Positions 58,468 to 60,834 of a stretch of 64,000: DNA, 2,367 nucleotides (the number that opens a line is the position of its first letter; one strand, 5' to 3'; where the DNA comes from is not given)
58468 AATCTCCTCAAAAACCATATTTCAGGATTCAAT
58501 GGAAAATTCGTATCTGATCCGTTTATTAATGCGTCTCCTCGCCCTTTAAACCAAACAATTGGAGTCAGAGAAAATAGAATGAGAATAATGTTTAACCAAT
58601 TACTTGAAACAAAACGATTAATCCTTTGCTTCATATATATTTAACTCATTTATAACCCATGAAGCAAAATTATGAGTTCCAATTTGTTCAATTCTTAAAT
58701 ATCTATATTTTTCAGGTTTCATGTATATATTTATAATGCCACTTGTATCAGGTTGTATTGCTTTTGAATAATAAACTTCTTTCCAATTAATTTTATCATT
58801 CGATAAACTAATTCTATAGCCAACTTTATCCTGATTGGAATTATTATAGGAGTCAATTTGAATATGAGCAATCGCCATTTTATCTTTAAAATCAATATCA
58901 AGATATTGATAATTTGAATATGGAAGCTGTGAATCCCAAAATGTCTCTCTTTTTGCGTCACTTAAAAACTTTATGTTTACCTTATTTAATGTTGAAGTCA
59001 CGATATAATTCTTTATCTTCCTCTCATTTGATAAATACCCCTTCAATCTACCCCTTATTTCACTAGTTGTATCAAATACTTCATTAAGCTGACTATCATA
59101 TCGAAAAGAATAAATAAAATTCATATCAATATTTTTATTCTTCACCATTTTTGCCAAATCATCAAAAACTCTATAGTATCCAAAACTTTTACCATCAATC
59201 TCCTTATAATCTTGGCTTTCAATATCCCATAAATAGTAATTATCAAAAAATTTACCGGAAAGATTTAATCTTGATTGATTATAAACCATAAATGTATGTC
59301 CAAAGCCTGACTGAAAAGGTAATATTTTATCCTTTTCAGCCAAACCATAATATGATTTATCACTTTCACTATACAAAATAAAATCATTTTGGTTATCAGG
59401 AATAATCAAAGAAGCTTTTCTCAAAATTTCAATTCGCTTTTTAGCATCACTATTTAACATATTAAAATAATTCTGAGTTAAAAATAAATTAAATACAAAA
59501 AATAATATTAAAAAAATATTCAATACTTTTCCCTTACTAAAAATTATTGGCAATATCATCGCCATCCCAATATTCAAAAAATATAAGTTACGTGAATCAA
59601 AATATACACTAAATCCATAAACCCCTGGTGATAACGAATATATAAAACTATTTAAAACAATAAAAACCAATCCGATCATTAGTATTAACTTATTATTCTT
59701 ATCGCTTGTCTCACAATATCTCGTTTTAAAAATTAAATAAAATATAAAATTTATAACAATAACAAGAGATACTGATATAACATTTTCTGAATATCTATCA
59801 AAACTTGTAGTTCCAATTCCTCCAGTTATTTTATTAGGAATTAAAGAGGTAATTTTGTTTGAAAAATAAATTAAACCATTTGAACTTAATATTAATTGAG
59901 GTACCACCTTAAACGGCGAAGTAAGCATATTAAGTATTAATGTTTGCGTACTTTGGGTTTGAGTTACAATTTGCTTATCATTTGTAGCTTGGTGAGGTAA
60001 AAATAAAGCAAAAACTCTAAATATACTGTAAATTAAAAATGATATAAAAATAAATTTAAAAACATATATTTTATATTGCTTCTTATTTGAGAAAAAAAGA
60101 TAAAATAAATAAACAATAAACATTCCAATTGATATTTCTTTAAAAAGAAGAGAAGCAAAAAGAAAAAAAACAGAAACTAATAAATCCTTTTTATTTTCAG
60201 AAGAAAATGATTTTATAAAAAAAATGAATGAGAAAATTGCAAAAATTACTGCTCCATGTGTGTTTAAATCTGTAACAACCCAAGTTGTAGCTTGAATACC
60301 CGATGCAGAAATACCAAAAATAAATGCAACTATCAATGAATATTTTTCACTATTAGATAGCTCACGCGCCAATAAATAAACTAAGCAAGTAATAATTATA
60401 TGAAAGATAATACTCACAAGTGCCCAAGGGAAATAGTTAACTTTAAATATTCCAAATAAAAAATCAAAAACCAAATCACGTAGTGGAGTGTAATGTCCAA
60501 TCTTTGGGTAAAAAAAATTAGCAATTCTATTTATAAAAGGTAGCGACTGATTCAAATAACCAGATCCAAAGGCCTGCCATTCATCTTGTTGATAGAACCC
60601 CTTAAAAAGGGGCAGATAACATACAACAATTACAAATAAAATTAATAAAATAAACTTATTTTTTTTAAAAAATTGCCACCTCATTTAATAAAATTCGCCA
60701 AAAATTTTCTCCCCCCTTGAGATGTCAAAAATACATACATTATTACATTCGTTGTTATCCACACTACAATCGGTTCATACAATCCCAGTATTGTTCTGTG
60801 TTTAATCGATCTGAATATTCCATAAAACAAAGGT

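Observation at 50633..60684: Four consecutive giant polytopic membrane proteins (869, 624, 1010 and 688 aa), one inverted and one ending in a discoidin-like domain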

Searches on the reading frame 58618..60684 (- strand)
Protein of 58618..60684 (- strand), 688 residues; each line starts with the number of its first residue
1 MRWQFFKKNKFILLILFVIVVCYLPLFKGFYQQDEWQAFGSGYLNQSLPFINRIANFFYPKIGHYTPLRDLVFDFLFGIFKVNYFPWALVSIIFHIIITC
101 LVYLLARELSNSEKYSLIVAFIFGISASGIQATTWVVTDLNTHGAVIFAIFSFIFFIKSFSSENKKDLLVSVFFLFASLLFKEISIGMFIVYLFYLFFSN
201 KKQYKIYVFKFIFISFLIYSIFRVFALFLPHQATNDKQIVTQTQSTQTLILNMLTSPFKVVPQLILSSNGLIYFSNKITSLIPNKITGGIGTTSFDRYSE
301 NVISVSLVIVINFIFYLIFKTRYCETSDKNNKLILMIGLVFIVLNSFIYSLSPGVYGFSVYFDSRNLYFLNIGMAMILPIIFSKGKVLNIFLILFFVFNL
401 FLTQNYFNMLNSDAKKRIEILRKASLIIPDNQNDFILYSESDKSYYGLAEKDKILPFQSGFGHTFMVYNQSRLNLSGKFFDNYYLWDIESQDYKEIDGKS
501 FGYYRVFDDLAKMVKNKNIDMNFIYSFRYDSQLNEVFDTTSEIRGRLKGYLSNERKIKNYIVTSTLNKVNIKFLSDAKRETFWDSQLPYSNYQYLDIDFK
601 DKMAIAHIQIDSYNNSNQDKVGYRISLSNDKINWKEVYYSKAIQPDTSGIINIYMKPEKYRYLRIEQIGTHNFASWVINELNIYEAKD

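Call 4: search_protein_families(library=pfam, proteins=[window:58618-60684:-], max_evalue=1)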
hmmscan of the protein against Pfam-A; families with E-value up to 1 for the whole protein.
window:58618-60684:- (688 aa): 3 families
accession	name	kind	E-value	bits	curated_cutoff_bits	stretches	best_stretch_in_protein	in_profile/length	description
PF00754.31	F5_F8_type_C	-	3.5e-11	43.8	28.2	1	572-677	15-122/127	F5/8 type C domain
PF22633.2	F5_F8_type_C_2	-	2.3e-08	35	27.8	1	576-665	4-91/91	NedA-like, galactose-binding domain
PF13231.12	PMT_2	-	5.1e-06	27.2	26.1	1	67-218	4-153/160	Dolichyl-phosphate-mannose-protein mannosyltransferase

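Call 5: search_protein_families(library=ncbifam, proteins=[window:58618-60684:-], max_evalue=1)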
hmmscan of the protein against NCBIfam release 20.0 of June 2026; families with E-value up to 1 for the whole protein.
window:58618-60684:- (688 aa): 0 families

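Call 15: search_solved_structures(query=window:58618-60684:-, max_evalue=1)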
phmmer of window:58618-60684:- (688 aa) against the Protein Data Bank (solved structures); distinct sequences matched with E-value up to 1: 1.
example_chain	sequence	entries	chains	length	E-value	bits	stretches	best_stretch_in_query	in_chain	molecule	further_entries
5xnr_A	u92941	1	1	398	0.099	14.5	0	581-686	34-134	AlyQ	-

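Call 43: search_protein_representatives(protein=window:58618-60684:-)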
Query: 688 residues. Proteins with E-value up to 0.001 (for the whole library): 1521; up to 1e-10: 622; up to 1e-30: 253. The best 150 are listed.
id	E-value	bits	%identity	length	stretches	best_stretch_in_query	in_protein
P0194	0.0e+00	1512.4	100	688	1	1-688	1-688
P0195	7.7e-151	520.5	41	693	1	10-686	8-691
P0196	1.9e-150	519.2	39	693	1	8-686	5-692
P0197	4.7e-138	478.3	40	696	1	9-687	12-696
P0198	2.3e-136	472.7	39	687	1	12-686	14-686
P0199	1.8e-134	466.4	38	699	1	11-686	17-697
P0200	1.1e-131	457.3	39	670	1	24-685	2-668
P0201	2.2e-131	456.2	38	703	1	7-688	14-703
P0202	8.4e-131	454.3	37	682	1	15-686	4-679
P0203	8.2e-128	444.4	38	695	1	11-687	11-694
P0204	2.7e-126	439.4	37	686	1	13-686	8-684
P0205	9.7e-126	437.6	39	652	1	13-688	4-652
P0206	3.5e-124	432.4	36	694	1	6-686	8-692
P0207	5.2e-123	428.6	37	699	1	7-686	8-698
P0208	5.4e-123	428.5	39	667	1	29-685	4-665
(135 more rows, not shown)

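Call 62: predict_structure(alignment_id=A4)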
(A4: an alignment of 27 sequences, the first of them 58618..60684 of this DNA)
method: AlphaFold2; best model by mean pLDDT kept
length: 688 residues; sequences in the alignment: 27
mean_pLDDT: 89.7   pTM: 0.87
mean pLDDT of the five models: 89.7, 88.9, 87.5, 86.8, 86.6
residues with pLDDT >= 90: 472; 70-90: 184; 50-70: 18; < 50: 14
segments of 3 or more residues with pLDDT < 50: 1-3, 232-242
pLDDT, mean of each block of 10 residues (from residue 1): 61 93 94 91 92 86 81 95 96 97 96 94 91 91 96 95 92 96 91 87 89 92 75 45 73 90 90 92 90 87 92 94 92 94 87 72 91 95 85 91 92 94 93 92 85 89 95 92 89 94 95 96 96 93 96 93 86 89 89 93 95 82 94 92 86 94 91 88 92
secondary structure, 60 per line:
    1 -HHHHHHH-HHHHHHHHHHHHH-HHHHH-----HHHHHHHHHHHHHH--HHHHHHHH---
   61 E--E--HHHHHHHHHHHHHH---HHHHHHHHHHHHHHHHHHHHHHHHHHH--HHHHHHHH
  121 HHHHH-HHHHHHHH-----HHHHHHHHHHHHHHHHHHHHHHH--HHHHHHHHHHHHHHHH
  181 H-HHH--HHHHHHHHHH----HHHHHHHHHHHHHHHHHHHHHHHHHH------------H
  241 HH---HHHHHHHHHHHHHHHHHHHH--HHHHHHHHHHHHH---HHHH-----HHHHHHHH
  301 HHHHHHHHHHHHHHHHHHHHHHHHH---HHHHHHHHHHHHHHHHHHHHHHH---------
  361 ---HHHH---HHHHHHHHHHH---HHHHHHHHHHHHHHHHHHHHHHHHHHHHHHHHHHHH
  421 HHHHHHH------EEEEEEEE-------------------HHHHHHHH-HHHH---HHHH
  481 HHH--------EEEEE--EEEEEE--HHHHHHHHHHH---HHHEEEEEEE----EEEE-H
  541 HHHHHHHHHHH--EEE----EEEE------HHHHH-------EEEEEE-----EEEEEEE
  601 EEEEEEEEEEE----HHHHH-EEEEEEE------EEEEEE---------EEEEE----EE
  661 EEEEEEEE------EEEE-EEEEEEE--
elements in order (helices of 4 or more, strands of 3 or more residues): H2-8 H10-22 H24-28 H34-47 H50-57 H67-80 H84-110 H113-125 H127-134 H140-162 H165-181 H188-197 H202-227 H246-265 H268-280 H284-287 H293-325 H329-351 H364-367 H371-381 H385-427 E434-441 H461-468 H470-473 H477-483 E492-496 E499-504 H507-517 E524-530 E535-538 H540-551 E554-556 E561-564 H571-575 E583-588 E594-611 H616-620 E622-628 E635-640 E650-654 E659-668 E675-678 E680-686

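Call 65: fold_search(model_id=the predicted structure, library=pdb)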
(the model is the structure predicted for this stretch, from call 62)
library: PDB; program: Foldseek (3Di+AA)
matches with E <= 10: 989; with E <= 0.001: 163
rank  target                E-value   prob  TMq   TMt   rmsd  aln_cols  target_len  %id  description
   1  8tar_L                1.2e-06  1.00  0.18  0.62   2.8       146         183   19  APC/C-CDH1-UBE2C-Ubiquitin-CyclinB-NTD (released 2023-09-27)
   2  2kd7_MODEL_1_A        2.1e-06  1.00  0.17  0.66   3.1       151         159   23  Solution NMR structure of F5/8 type C-terminal domain of a putative chitobiase from Bacteroides thetaiotaomicr (released 2009-02-03)
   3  4zxe_C                2.1e-06  1.00  0.16  0.72   3.4       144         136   17  X-ray crystal structure of chitosan-binding module 1 derived from chitosanase/glucanase from Paenibacillus sp. IK-5. (released 2016-04-13)
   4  4zy9_A                2.5e-06  1.00  0.16  0.72   3.5       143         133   17  X-ray crystal structure of selenomethionine-labelled V110M mutant of chitosan-binding module 1 derived from chitosanas (released 2016-04-13)
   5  4zxe_A                3.1e-06  1.00  0.16  0.72   3.5       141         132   18  X-ray crystal structure of chitosan-binding module 1 derived from chitosanase/glucanase from Paenibacillus sp. IK-5. (released 2016-04-13)
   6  4ui9_L                3.5e-06  1.00  0.18  0.63   2.5       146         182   20  Atomic structure of the human Anaphase-Promoting Complex (released 2015-06-17)
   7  6w98_A                3.7e-06  1.00  0.33  0.20  17.3       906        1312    9  Single-Particle Cryo-EM Structure of Arabinofuranosyltransferase AftD from Mycobacteria (released 2020-05-13)
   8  4a42_B                4.0e-06  1.00  0.16  0.79   2.6       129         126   22  CpGH89CBM32-6 produced by Clostridium perfringens (released 2012-04-04)
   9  5l9t_L                4.4e-06  1.00  0.18  0.66   2.6       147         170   20  Model of human Anaphase-promoting complex/Cyclosome (APC/C-CDH1) with E2 UBE2S poised for polyubiquitination where UBE (released 2016-10-26)
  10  3ggl                  4.4e-06  1.00  0.17  0.66   3.2       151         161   22  X-Ray Structure of the C-terminal domain (277-440) of Putative chitobiase from Bacteroides thetaiotaomicron. Northeast S (released 2009-03-31)
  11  3f2z                  4.6e-06  1.00  0.17  0.69   3.4       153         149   22  Crystal structure of the C-terminal domain of a chitobiase (BF3579) from Bacteroides fragilis, Northeast Structural Geno (released 2008-11-18)
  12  5xnr                  5.4e-06  1.00  0.18  0.31   3.0       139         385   19  Truncated AlyQ with CBM32 and alginate lyase domains (released 2018-06-13)
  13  4a42_A                5.9e-06  1.00  0.16  0.79   2.5       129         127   22  CpGH89CBM32-6 produced by Clostridium perfringens (released 2012-04-04)
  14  5l9u_L                5.9e-06  1.00  0.18  0.64   2.5       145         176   20  Model of human Anaphase-promoting complex/Cyclosome (APC/C-CDH1) with a cross linked Ubiquitin variant-substrate-UBE2C (released 2016-09-14)
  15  7nsn_B                5.9e-06  1.00  0.17  0.10   2.6       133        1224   20  Multi-domain GH92 alpha-1,2-mannosidase from Neobacillus novalis: mannoimidazole complex (released 2022-09-21)
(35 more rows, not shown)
